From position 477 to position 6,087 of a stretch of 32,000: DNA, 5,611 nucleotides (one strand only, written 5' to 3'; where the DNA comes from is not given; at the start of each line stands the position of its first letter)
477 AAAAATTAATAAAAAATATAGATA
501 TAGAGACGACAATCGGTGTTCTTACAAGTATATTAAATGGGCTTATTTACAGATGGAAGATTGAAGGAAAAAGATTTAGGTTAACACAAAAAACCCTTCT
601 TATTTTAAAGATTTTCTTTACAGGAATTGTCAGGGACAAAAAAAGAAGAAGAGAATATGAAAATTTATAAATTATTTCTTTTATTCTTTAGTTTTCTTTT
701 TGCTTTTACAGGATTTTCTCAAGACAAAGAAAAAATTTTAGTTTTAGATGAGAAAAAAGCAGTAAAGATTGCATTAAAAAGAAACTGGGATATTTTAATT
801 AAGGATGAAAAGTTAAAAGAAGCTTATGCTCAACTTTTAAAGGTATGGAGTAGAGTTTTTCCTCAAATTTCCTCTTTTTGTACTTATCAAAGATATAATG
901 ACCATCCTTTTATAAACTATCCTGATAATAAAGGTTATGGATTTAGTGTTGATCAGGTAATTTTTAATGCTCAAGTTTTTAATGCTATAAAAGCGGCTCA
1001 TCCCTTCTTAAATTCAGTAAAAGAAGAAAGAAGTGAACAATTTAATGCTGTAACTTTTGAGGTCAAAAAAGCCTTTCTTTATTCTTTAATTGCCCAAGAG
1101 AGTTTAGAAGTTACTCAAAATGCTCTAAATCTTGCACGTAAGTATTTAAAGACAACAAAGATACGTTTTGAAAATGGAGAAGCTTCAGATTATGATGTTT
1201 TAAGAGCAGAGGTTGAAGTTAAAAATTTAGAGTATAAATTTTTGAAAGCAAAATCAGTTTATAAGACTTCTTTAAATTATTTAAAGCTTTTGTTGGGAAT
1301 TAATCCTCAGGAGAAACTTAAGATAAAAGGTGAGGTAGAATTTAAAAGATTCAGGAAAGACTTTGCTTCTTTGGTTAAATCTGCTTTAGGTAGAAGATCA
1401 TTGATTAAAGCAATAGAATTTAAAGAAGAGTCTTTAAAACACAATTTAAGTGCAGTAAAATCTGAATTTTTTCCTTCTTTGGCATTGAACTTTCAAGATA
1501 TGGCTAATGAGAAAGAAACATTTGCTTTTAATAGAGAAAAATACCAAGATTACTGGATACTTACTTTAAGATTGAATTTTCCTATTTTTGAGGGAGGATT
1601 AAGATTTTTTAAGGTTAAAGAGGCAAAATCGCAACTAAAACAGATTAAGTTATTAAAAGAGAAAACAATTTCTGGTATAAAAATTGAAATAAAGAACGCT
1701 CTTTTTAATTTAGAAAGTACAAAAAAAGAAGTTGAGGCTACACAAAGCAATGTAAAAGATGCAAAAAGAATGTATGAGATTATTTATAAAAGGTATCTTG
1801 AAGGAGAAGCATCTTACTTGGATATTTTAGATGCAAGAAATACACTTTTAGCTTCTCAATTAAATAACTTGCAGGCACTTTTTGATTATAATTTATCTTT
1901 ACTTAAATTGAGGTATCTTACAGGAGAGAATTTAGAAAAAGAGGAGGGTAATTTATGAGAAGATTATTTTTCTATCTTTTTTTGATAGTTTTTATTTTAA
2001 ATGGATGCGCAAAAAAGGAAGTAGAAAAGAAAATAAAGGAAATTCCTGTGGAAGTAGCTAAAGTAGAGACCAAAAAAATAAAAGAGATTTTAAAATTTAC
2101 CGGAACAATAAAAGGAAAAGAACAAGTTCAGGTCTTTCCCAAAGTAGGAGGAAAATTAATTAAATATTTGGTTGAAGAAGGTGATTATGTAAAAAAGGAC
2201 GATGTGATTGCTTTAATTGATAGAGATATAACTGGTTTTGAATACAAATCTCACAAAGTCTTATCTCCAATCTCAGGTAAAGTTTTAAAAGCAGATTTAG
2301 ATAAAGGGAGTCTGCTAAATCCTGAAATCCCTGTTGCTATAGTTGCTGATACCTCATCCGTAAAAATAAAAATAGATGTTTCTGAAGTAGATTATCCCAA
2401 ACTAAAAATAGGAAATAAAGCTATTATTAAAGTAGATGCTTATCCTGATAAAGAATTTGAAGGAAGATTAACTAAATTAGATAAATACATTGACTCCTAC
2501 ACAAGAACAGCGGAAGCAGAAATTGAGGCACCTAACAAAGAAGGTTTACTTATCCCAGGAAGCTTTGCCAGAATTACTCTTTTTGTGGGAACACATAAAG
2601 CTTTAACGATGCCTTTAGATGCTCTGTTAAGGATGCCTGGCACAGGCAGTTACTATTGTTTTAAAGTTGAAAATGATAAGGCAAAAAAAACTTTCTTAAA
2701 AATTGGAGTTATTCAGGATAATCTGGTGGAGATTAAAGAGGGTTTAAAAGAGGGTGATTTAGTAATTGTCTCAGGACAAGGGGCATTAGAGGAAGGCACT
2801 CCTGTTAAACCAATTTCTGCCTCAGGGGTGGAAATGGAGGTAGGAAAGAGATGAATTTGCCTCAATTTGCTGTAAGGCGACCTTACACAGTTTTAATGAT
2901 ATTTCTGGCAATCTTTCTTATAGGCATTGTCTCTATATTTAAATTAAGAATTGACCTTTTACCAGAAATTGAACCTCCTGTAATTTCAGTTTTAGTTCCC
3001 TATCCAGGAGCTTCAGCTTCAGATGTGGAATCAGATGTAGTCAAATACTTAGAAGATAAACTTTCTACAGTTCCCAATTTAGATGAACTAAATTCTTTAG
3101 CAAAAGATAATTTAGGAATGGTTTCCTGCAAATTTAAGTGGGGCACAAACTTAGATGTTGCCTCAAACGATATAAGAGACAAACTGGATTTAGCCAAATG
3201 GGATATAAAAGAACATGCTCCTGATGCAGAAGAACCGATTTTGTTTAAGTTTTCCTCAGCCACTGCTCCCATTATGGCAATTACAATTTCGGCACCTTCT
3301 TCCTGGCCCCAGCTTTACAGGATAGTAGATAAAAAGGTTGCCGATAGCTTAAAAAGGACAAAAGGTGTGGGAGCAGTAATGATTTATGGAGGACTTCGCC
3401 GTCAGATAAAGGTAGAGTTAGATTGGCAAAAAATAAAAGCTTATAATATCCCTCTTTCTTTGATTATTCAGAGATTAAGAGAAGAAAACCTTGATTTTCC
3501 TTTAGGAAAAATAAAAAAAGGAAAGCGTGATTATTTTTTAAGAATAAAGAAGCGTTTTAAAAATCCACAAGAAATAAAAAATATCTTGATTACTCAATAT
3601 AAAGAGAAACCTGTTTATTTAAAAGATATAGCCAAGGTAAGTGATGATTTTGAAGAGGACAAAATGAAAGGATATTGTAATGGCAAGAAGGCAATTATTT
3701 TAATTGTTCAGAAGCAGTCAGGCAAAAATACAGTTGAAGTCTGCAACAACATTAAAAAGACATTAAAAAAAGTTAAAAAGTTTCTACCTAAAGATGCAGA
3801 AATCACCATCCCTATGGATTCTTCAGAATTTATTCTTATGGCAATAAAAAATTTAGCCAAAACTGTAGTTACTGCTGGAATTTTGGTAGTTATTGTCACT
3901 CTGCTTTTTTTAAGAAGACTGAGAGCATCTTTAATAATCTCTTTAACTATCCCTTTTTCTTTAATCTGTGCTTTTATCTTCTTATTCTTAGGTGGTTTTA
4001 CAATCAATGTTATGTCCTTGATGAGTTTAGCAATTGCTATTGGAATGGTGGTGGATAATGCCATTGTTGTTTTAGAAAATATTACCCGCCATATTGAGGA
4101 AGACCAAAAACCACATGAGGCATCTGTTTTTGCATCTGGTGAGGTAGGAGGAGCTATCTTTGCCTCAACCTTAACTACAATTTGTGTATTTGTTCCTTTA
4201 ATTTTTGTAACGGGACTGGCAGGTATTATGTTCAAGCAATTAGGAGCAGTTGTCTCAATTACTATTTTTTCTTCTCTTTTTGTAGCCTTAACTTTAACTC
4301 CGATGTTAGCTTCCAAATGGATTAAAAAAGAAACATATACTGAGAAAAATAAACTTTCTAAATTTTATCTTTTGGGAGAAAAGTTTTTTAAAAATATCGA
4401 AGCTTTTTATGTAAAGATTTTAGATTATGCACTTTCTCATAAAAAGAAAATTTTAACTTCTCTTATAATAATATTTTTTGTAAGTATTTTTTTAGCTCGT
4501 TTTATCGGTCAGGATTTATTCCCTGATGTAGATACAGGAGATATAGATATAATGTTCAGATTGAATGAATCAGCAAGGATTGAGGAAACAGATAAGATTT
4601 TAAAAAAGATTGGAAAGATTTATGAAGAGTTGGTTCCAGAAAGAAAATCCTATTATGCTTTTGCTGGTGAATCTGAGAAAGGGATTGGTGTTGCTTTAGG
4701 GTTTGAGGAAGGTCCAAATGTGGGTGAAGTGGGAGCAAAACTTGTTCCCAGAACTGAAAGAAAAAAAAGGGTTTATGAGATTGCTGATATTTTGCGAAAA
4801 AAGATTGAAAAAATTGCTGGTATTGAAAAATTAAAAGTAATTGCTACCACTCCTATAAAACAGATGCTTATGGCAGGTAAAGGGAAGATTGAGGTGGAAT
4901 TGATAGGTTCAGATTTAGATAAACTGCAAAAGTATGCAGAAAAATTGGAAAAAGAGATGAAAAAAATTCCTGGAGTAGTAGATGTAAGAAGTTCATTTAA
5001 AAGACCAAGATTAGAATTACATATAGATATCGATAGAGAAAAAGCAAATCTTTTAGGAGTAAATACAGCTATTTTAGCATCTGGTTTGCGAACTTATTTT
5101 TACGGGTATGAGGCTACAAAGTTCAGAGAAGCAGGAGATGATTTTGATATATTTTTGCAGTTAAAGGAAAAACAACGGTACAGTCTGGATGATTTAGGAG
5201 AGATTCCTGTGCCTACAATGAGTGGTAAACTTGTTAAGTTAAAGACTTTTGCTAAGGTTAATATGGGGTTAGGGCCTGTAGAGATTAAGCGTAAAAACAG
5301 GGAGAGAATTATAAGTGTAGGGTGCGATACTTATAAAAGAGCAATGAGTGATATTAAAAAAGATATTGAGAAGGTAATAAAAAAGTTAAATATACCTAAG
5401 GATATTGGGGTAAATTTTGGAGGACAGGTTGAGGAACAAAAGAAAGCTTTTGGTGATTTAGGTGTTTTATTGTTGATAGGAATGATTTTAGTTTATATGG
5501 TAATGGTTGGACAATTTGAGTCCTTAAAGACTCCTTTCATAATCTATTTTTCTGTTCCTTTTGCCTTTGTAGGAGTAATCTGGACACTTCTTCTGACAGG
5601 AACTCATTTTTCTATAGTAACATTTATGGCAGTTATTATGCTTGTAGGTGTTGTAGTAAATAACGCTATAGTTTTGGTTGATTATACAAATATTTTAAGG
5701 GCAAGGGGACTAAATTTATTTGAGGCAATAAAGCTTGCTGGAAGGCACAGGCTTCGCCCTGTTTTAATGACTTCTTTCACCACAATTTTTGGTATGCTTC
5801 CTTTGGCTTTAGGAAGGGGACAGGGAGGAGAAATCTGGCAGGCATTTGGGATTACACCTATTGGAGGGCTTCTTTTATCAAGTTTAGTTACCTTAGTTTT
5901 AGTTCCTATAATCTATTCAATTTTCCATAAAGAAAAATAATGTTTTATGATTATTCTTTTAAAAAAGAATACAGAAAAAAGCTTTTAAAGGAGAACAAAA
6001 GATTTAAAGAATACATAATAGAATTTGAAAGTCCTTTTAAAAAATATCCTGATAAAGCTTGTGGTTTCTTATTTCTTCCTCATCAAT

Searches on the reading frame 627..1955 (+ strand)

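Call 69: search_protein_families(library=pfam, proteins=[window:627-1955:+], max_evalue=0.00001)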
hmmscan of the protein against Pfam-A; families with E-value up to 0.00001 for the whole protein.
window:627-1955:+ (443 aa): 1 family
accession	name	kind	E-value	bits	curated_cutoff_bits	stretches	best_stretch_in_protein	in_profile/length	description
PF02321.23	OEP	-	2.5e-55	187.7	22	2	248-433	3-187/187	Outer membrane efflux protein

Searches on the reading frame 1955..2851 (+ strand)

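Call 69: search_protein_families(library=pfam, proteins=[window:1955-2851:+], max_evalue=0.00001)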
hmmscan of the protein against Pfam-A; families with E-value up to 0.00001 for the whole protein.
window:1955-2851:+ (299 aa): 3 families
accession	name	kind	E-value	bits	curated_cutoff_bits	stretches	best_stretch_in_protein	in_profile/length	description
PF16576.10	HlyD_D23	-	4.2e-23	82.2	30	1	99-205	108-214/214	Barrel-sandwich domain of CusB or HlyD membrane-fusion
PF13437.12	HlyD_3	-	5.3e-13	50.1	22.2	1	102-202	2-106/106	HlyD family secretion protein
PF13533.13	Biotin_lipoyl_2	-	2.8e-06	27.4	29.8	1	58-89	1-32/32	Biotin-lipoyl like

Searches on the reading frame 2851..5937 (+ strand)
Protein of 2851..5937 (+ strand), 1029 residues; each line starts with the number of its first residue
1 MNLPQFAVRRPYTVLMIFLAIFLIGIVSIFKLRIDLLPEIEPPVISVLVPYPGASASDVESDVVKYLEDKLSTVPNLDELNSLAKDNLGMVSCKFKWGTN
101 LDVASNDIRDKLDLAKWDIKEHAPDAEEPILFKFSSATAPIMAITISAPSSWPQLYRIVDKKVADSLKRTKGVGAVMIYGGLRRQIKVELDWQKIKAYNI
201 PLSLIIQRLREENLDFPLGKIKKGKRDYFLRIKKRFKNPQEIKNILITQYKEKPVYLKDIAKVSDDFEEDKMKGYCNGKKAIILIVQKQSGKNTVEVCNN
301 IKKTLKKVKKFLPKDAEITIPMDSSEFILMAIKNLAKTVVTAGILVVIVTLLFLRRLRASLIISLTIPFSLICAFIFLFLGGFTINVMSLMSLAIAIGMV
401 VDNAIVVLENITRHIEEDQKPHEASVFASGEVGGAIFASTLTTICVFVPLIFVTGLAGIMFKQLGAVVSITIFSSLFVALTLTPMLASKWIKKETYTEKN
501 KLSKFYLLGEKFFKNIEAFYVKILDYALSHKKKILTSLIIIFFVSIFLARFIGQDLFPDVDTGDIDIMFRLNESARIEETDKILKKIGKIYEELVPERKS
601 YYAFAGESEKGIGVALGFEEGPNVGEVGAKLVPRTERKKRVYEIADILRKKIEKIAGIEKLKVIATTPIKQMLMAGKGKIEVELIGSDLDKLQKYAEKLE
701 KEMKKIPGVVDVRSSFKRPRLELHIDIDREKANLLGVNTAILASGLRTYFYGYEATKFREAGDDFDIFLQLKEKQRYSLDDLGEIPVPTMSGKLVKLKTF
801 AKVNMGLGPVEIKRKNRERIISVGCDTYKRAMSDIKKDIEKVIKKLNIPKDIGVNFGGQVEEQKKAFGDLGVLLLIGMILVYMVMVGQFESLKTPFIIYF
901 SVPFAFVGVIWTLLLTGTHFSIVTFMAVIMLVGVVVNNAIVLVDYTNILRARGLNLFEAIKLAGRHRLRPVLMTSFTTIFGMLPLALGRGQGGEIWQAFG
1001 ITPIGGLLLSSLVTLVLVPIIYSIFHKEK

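Call 69: search_protein_families(library=pfam, proteins=[window:2851-5937:+], max_evalue=0.00001)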
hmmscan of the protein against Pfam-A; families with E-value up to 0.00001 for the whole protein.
window:2851-5937:+ (1029 aa): 2 families
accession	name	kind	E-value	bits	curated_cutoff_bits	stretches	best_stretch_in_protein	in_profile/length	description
PF00873.25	ACR_tran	-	5.5e-262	872.3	28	1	5-1026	3-1021/1021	AcrB/AcrD/AcrF family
PF03176.21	MMPL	-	2.8e-24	86.1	20.5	2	279-488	85-300/333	MMPL family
